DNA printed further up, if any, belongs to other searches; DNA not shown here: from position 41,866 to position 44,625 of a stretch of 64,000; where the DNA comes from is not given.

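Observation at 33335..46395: Nine-gene ABC-plus envelope locus: two SBPs, two permease pairs, no ATPase, and three unknown envelope proteins translationally coupled in the middle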

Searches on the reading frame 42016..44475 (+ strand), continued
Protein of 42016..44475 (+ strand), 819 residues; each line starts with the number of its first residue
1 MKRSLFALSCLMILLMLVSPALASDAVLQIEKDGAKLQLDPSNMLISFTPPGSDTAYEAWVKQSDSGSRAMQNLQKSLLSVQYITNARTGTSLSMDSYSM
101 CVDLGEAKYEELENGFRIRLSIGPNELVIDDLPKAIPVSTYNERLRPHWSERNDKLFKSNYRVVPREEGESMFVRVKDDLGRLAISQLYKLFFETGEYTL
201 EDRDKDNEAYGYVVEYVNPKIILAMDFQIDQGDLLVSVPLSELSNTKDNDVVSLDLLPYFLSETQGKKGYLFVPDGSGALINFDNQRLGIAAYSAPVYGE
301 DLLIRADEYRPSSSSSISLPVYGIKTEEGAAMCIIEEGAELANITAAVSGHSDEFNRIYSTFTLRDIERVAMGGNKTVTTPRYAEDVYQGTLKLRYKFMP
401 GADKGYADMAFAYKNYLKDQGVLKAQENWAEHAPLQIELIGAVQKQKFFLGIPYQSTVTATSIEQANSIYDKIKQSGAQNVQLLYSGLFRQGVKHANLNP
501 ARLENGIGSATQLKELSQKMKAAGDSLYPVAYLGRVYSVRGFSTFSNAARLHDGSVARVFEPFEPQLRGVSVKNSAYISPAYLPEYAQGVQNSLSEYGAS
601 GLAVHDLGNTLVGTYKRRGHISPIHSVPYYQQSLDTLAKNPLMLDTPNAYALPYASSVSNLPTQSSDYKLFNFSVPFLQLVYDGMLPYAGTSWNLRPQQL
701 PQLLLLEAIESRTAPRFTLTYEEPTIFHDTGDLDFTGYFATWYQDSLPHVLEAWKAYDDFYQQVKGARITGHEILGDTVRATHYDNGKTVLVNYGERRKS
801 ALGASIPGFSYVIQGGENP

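Call 23: fold_search(model_id=the predicted structure, library=pdb)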
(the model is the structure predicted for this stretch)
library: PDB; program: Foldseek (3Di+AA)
matches with E <= 10: 1371; with E <= 0.001: 485
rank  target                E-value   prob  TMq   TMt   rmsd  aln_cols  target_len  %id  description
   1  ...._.                1.1e-29  1.00  0.57  0.69   8.1       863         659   12  A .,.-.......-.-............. produced by Zobellia galactanivorans. This is an exo-lytic enzyme that hydrolyzes termin (released 2017-11-29)
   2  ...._D                9.9e-29  1.00  0.58  0.71   7.6       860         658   12  A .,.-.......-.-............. produced by Zobellia galactanivorans. This is an exo-lytic enzyme that hydrolyzes termin (released 2017-11-29)
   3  8rzk_A                2.8e-28  1.00  0.57  0.69   8.1       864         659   12  The Michaelis complex of ZgGH129 D486N from Zobellia galactanivorans with neo-b/k-oligo-carrageenan tetrasaccharide (b (released 2024-07-31)
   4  5wzp_A                1.6e-24  1.00  0.55  0.72   6.0       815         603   11  Alpha-N-acetylgalactosaminidase NagBb from Bifidobacterium bifidum - ligand free (released 2017-06-07)
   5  5wzn_A                2.3e-24  1.00  0.57  0.73   6.2       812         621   12  Alpha-N-acetylgalactosaminidase NagBb from Bifidobacterium bifidum - GalNAc complex (released 2017-06-07)
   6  5wzp_B                5.7e-24  1.00  0.53  0.70   6.7       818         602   11  Alpha-N-acetylgalactosaminidase NagBb from Bifidobacterium bifidum - ligand free (released 2017-06-07)
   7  5wzr_B                2.9e-23  1.00  0.56  0.70   6.7       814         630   12  Alpha-N-acetylgalactosaminidase NagBb from Bifidobacterium bifidum - Gal-NHAc-DNJ complex (released 2017-06-07)
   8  5wzq_B                3.9e-23  1.00  0.56  0.72   6.3       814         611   12  Alpha-N-acetylgalactosaminidase NagBb from Bifidobacterium bifidum - quadruple mutant (released 2017-06-07)
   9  5wzq_A                4.1e-23  1.00  0.55  0.72   6.5       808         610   11  Alpha-N-acetylgalactosaminidase NagBb from Bifidobacterium bifidum - quadruple mutant (released 2017-06-07)
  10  5wzr_A                8.1e-23  1.00  0.57  0.72   6.7       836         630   11  Alpha-N-acetylgalactosaminidase NagBb from Bifidobacterium bifidum - Gal-NHAc-DNJ complex (released 2017-06-07)
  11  5wzn_B                3.5e-22  1.00  0.58  0.74   6.7       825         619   11  Alpha-N-acetylgalactosaminidase NagBb from Bifidobacterium bifidum - GalNAc complex (released 2017-06-07)
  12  8x1b                  7.5e-17  1.00  0.49  0.59   7.9       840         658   11  Cryo-EM structure of FpGalactosaminidase from Flavonifractor plautii in apo state (released 2024-11-13)
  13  5a58_A                3.4e-16  1.00  0.44  0.35   9.8       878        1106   10  The structure of GH101 D764N mutant from Streptococcus pneumoniae TIGR4 in complex with serinyl T-antigen (released 2015-09-02)
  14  5a59_A                9.6e-16  1.00  0.43  0.34   9.4       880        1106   10  The structure of GH101 E796Q mutant from Streptococcus pneumoniae TIGR4 in complex with T-antigen (released 2015-09-02)
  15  5a57                  1.1e-15  1.00  0.43  0.34   9.6       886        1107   10  The structure of GH101 from Streptococcus pneumoniae TIGR4 in complex with PUGT (released 2015-09-02)
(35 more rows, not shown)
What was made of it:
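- Closest known: GH129. Same: N-terminal beta-sandwich, (beta/alpha)8 barrel and C-terminal beta-sandwich: Foldseek E=1e-29, TM-score about 0.7 normalised to the target (call 23).
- The three-domain fold matches GH129, GH101 and GH31 (call 23).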

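Call 30: search_solved_structures(query=A1, max_evalue=10, show_alignments=3)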
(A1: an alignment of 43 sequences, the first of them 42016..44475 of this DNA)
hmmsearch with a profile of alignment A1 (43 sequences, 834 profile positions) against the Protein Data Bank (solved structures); distinct sequences matched with E-value up to 10: 9.
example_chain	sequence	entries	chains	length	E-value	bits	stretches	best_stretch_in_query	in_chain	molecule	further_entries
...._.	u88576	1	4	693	1.8e-07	32.8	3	49-101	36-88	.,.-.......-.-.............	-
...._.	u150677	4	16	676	1.9e-07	32.8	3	50-101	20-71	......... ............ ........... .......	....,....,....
8rzk_A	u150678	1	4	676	1.9e-07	32.8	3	50-101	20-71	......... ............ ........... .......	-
5wzq_A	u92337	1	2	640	5.1e-06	28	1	412-547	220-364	Alpha-N-acetylgalactosaminidase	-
5wzn_A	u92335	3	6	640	5.9e-06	27.8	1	412-544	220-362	Alpha-N-acetylgalactosaminidase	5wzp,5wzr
6een_D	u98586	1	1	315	8.7e-06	27.3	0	476-509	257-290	Designer Pentatricopeptide Protein dPPR10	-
6een_C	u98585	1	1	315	4.1e-05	25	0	476-509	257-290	Designer Pentatricopeptide Protein dPPR10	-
6een_A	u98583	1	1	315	0.00039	21.8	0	476-509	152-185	Designer Pentatricopeptide Protein dPPR10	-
4ozs_A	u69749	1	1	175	0.089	14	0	476-509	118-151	Alpha solenoid protein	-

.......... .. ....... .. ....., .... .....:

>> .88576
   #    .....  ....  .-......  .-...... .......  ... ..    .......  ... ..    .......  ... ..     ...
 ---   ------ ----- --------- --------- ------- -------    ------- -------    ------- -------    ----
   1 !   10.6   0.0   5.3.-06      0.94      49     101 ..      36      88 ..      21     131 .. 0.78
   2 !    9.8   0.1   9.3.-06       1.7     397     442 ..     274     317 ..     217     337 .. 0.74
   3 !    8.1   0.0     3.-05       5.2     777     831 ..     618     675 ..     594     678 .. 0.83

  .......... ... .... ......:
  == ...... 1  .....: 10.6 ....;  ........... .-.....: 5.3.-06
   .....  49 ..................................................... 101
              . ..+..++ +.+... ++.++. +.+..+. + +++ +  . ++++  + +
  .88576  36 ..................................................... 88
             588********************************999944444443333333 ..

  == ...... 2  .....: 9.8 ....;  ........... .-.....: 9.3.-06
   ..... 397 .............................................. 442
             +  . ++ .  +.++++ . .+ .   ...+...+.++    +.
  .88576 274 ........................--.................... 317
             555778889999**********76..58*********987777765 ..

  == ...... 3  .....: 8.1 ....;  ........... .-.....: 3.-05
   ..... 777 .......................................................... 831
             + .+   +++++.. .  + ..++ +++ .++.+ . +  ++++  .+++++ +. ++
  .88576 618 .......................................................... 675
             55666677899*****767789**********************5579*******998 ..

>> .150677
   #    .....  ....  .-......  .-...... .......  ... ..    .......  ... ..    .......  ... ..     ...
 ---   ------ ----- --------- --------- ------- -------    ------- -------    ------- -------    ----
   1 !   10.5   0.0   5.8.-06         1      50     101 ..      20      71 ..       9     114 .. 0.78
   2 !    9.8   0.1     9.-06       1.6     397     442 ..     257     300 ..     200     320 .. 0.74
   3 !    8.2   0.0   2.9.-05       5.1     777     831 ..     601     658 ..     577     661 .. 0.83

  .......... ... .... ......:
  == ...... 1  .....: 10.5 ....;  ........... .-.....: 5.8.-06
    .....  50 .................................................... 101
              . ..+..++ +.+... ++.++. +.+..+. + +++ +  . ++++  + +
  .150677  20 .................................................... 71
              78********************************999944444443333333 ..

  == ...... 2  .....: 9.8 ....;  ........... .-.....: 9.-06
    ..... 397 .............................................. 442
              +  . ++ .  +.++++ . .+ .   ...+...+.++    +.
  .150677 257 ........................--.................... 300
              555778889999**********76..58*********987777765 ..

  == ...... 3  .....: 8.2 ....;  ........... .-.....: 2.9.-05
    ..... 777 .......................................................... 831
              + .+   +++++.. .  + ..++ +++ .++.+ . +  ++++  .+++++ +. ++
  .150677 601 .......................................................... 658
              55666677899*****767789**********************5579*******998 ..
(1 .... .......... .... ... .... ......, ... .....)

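Call 45: search_protein_families(library=pfam, proteins=[L044:280-1086:-, L077:14441-15523:+, L022:14125-15231:+, L041:10670-11683:+, L043:14204-15904:+, L011:13798-16932:+, L050:16747-18366:-, L068:14147-15676:+, L074:19187-20644:+, L048:15484-18057:+], max_evalue=0.00001)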
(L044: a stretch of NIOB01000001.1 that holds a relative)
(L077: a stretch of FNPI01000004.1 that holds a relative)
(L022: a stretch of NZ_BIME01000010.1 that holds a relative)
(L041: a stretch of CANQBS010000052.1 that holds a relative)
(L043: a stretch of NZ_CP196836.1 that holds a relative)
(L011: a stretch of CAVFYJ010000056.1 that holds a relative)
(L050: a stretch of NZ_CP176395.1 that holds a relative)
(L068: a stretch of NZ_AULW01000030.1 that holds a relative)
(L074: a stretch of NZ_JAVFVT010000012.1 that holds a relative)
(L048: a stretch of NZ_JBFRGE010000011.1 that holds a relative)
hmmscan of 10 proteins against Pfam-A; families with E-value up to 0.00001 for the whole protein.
L044:280-1086:- (268 aa): 3 families
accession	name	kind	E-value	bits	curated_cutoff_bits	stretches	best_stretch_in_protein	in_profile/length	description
PF12833.13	HTH_18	-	7.9e-20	71.4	33.6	1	185-263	2-80/80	Helix-turn-helix domain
PF00165.29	HTH_AraC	-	6.2e-11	42.6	26.6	1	224-262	2-42/42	Bacterial regulatory helix-turn-helix proteins, AraC family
PF00072.30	Response_reg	-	2.1e-08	34.7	30.2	1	27-125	11-107/111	Response regulator receiver domain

L077:14441-15523:+ (360 aa): 1 family
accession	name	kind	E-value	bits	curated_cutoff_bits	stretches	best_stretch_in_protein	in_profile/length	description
PF00331.26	Glyco_hydro_10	-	3.3e-102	342.3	22.1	1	31-352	3-310/311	Glycosyl hydrolase family 10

L022:14125-15231:+ (368 aa): 1 family
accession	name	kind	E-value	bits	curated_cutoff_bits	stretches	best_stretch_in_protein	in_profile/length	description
PF02156.21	Glyco_hydro_26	-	1.5e-87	294.3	20.2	1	59-360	1-310/311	Glycosyl hydrolase family 26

L041:10670-11683:+ (337 aa): 1 family
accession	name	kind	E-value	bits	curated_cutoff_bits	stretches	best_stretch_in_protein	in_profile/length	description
PF04041.19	Glyco_hydro_130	-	2.1e-69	234.4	26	1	13-328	6-319/320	beta-1,4-mannooligosaccharide phosphorylase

L043:14204-15904:+ (566 aa): 2 families
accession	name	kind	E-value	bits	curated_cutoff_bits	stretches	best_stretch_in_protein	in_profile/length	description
PF14200.12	RicinB_lectin_2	-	1.2e-30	106.4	25.6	2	424-502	11-88/89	Ricin-type beta-trefoil lectin domain-like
PF00652.28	Ricin_B_lectin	-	4.7e-11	43.4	29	1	427-560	2-126/126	Ricin-type beta-trefoil lectin domain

L011:13798-16932:+ (1044 aa): 4 families
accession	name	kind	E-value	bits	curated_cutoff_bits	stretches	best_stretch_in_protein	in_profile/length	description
PF01074.27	Glyco_hydro_38N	-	2.4e-95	319.5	25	1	244-517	3-270/270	Glycosyl hydrolases family 38 N-terminal domain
PF07748.19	Glyco_hydro_38C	-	6.4e-63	213.2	25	1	707-911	1-205/206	Glycosyl hydrolases family 38 C-terminal domain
PF09261.16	Alpha-mann_mid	-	5.2e-28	97.4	31.1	1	523-618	1-96/96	Alpha mannosidase middle domain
PF17677.7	Glyco_hydro38C2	-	3.6e-21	75.5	22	1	968-1040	1-72/72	Glycosyl hydrolases family 38 C-terminal beta sandwich domain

L050:16747-18366:- (539 aa): 1 family
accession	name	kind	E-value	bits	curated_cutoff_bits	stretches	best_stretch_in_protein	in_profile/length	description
PF13416.11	SBP_bac_8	-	1.4e-06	28.7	27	1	64-379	3-249/279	Bacterial extracellular solute-binding protein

L068:14147-15676:+ (509 aa): 2 families
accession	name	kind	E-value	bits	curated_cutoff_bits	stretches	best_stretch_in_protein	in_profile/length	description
PF17851.8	GH43_C2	-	1.3e-37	129.9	22.7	1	305-499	2-203/203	Beta xylosidase C-terminal Concanavalin A-like domain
PF04616.20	Glyco_hydro_43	-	1.2e-33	117.2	32.2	1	5-277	1-288/288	Glycosyl hydrolases family 43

L074:19187-20644:+ (485 aa): 3 families
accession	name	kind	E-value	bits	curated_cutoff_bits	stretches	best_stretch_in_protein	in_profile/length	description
PF01120.23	Alpha_L_fucos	-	2.6e-43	149.2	25.2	1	42-352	68-338/345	Alpha-L-fucosidase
PF00754.31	F5_F8_type_C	-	9.1e-18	65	28.2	1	368-472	2-118/127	F5/8 type C domain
PF22633.2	F5_F8_type_C_2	-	7.9e-13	49.3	27.8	1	382-466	2-91/91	NedA-like, galactose-binding domain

L048:15484-18057:+ (857 aa): 5 families
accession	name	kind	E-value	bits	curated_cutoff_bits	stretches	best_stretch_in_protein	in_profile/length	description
PF22666.2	Glyco_hydro_2_N2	-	1.5e-63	214.2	27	1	12-189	1-167/167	Glycosyl hydrolase 2 galactose-binding domain-like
PF17753.7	Ig_mannosidase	-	2.1e-17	63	22.6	1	767-847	2-80/81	Ig-fold domain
PF17786.7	Mannosidase_ig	-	1.6e-15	57.9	23.4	1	672-762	2-90/91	Mannosidase Ig/CBM-like domain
PF00703.27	Glyco_hydro_2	-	2.7e-12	47.9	23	1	201-302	3-109/109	Glycosyl hydrolases family 2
PF02837.24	Glyco_hydro_2_N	-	1.5e-07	32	28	1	61-125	68-130/169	Glycosyl hydrolases family 2, sugar binding domain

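Call 47: search_protein_families(library=pfam, proteins=[L067:15313-17157:+, L042:3-1052:+, L040:16220-18667:+, L062:14787-17309:+, L049:15110-17923:+, L049:14032-15066:+, L034:14222-14824:-, L051:14335-16125:+, L056:14834-17152:+, L038:3-770:-], max_evalue=0.00001)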
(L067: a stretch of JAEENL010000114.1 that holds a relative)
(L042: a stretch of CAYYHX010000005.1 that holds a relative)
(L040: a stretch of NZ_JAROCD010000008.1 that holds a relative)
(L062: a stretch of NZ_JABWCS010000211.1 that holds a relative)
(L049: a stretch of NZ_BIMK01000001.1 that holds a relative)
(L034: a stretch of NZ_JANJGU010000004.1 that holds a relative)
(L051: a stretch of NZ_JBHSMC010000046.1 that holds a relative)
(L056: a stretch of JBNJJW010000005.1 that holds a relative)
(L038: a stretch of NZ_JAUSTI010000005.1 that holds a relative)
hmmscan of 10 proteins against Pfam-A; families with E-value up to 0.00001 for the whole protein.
L067:15313-17157:+ (614 aa): 5 families
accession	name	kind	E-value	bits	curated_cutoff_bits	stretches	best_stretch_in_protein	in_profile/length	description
PF01301.25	Glyco_hydro_35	-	4e-117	391.8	27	1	11-323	2-317/319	Glycosyl hydrolases family 35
PF21317.3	BetaGal_ABD_1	-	8.8e-23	80.8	27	1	394-503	1-110/113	Beta-galactosidase, first all-beta domain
PF21467.3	BetaGal_gal-bd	-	4e-22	78.6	27.3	1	530-589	1-62/62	Beta-galactosidase, galactose-binding domain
PF13364.12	BetaGal_ABD2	-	3.8e-07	31.3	23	0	526-593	32-104/112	Beta-galactosidase second all-beta domain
PF02449.21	Glyco_hydro_42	-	4.5e-06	26.7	21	0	30-110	7-85/376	Beta-galactosidase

L042:3-1052:+ (349 aa): 1 family
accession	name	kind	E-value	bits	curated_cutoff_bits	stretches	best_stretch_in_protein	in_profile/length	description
PF22585.3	Sialidase-like_CBM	-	1.2e-11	45.3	27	1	147-314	1-153/156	Sialidase-like, CBM domain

L040:16220-18667:+ (815 aa): 3 families
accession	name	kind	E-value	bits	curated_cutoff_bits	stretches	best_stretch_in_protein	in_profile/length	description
PF12833.13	HTH_18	-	3.5e-21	75.7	33.6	1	732-810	1-79/80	Helix-turn-helix domain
PF17853.6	GGDEF_2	-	1.9e-07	31.8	24.5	1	443-573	7-115/116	GGDEF-like domain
PF00165.29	HTH_AraC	-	3.9e-06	27.3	26.6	0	775-810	8-42/42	Bacterial regulatory helix-turn-helix proteins, AraC family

L062:14787-17309:+ (840 aa): 0 families

L049:15110-17923:+ (937 aa): 5 families
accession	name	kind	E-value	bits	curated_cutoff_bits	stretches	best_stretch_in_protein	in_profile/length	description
PF18438.7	Glyco_hydro_38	-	3.9e-35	120.7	28.4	1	413-522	2-110/111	Glycosyl hydrolases family 38 C-terminal domain 1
PF01074.27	Glyco_hydro_38N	-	1.7e-34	119.9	25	1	11-276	1-257/270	Glycosyl hydrolases family 38 N-terminal domain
PF09261.16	Alpha-mann_mid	-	1.6e-14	54.2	31.1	1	302-395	5-96/96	Alpha mannosidase middle domain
PF07748.19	Glyco_hydro_38C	-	2.9e-13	51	25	1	555-781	1-200/206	Glycosyl hydrolases family 38 C-terminal domain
PF17677.7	Glyco_hydro38C2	-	7.7e-12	45.6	22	1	864-931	2-72/72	Glycosyl hydrolases family 38 C-terminal beta sandwich domain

L049:14032-15066:+ (344 aa): 1 family
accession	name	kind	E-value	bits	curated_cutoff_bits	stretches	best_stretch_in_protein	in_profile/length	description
PF00728.28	Glyco_hydro_20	-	8.6e-12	45.5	22.3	1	58-232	69-228/348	Glycosyl hydrolase family 20, catalytic domain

L034:14222-14824:- (200 aa): 1 family
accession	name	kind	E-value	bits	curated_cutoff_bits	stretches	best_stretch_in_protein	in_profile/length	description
PF04854.19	DUF624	-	3.6e-20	72.4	24.2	1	18-90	1-77/77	Protein of unknown function, DUF624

L051:14335-16125:+ (596 aa): 2 families
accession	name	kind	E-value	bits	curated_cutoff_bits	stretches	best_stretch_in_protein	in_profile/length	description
PF04616.20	Glyco_hydro_43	-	2.8e-31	109.4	32.2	1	276-571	10-288/288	Glycosyl hydrolases family 43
PF07532.17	Big_4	-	1.3e-06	28.3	22.1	1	229-263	21-56/59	Bacterial Ig-like domain (group 4)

L056:14834-17152:+ (773 aa): 3 families
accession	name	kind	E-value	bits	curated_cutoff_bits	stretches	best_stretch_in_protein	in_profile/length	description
PF00759.25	Glyco_hydro_9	-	4.9e-64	217.7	27.7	1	316-746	1-443/444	Glycosyl hydrolase family 9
PF21582.3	CBM30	-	1.5e-21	77.5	27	1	77-209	47-170/170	Carbohydrate binding domain 30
PF02927.20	CelD_N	-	3e-17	63.6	24.6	1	216-302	3-84/86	Cellulase N-terminal ig-like domain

L038:3-770:- (256 aa): 1 family
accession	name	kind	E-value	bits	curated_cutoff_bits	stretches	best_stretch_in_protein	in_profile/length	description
PF00356.27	LacI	-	3e-09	37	27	1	7-49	1-43/46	Bacterial regulatory proteins, lacI family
